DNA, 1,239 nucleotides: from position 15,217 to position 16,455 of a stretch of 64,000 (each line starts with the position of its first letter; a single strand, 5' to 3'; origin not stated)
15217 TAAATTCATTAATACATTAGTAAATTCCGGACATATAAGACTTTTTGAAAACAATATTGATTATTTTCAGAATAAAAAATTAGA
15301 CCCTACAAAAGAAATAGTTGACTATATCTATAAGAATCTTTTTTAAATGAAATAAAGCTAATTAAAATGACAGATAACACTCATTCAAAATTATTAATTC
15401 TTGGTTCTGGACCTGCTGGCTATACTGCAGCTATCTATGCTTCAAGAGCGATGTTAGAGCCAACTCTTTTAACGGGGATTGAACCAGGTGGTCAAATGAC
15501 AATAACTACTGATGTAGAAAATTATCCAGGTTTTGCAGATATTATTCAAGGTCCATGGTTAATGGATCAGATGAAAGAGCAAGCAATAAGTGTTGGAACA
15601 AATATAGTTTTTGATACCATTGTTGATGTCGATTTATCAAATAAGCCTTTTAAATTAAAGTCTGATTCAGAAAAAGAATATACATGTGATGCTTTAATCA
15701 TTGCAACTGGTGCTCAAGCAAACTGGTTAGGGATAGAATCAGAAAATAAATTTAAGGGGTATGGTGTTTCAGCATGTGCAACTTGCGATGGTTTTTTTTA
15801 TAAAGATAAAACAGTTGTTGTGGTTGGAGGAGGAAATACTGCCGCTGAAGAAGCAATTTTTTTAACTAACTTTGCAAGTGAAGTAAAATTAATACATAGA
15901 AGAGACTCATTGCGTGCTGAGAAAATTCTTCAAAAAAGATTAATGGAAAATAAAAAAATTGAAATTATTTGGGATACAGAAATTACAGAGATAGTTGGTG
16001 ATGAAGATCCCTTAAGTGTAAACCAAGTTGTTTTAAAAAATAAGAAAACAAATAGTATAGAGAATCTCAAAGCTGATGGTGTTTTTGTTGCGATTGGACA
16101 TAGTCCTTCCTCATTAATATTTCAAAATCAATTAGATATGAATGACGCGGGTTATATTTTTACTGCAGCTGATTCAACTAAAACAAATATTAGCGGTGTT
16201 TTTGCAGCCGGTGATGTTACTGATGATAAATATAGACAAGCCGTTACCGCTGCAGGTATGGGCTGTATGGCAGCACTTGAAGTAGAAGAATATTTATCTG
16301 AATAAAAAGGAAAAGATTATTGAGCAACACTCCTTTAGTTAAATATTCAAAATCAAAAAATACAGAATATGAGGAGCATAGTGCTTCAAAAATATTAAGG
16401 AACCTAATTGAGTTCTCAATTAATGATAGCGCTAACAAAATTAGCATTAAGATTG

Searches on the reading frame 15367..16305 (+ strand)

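Call 97: search_protein_families(library=ncbifam, proteins=[window:15367-16305:+], max_evalue=1e-10)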
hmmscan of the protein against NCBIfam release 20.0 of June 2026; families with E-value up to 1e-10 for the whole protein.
window:15367-16305:+ (312 aa): 26 families (the best 25 are shown)
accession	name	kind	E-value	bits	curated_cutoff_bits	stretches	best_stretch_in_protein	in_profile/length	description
TIGR01292.1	TRX_reduct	equivalog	1e-124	415.3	343.45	1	8-310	2-300/300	thioredoxin-disulfide reductase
NF007614.0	PRK10262.1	equivalog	2.7e-118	394.8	644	1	2-311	2-315/321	thioredoxin-disulfide reductase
TIGR03143.1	AhpF_homolog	hypoth_equivalog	6.9e-81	272.5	687.65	1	9-311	7-309/555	putative alkyl hydroperoxide reductase F subunit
TIGR03140.1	AhpF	equivalog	2.3e-64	217.8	502.9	1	5-310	211-512/515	alkyl hydroperoxide reductase subunit F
TIGR01350.1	lipoamide_DH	equivalog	3.8e-22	78.6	408.8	1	99-305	123-328/461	dihydrolipoyl dehydrogenase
TIGR04018.1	Bthiol_YpdA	hypoth_equivalog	4.7e-20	71.6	339.9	1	81-286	89-290/316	YpdA family putative bacillithiol disulfide reductase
TIGR01316.1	gltA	equivalog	2e-19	69.8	471.75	1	2-310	129-449/449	NADPH-dependent glutamate synthase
TIGR03385.1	CoA_CoA_reduc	equivalog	1.6e-18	66.7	578.8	1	71-291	68-289/439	CoA-disulfide reductase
TIGR02053.1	MerA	equivalog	5.3e-16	58.6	454.45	1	96-304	118-326/465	mercury(II) reductase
NF004776.0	PRK06116.1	equivalog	5.7e-16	58.6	480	1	102-288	127-308/450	glutathione-disulfide reductase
NF009410.0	PRK12771.1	subfamily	8.5e-16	57.6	516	1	102-311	219-446/566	NAD(P)-binding protein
NF010037.0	PRK13512.1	equivalog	2.2e-14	53.2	394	1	97-292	96-286/438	CoA-disulfide reductase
NF004945.0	PRK06292.2-3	equivalog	3.3e-14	52.7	494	1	101-286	124-306/457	dihydrolipoyl dehydrogenase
NF009454.0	PRK12814.1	equivalog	6.3e-14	51.3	916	1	3-311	190-501/657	putative NADPH-dependent glutamate synthase small subunit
NF041853.1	hythiocyan_redase_MerA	equivalog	1.7e-13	50.2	650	1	98-286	113-296/440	hypothiocyanous acid reductase MerA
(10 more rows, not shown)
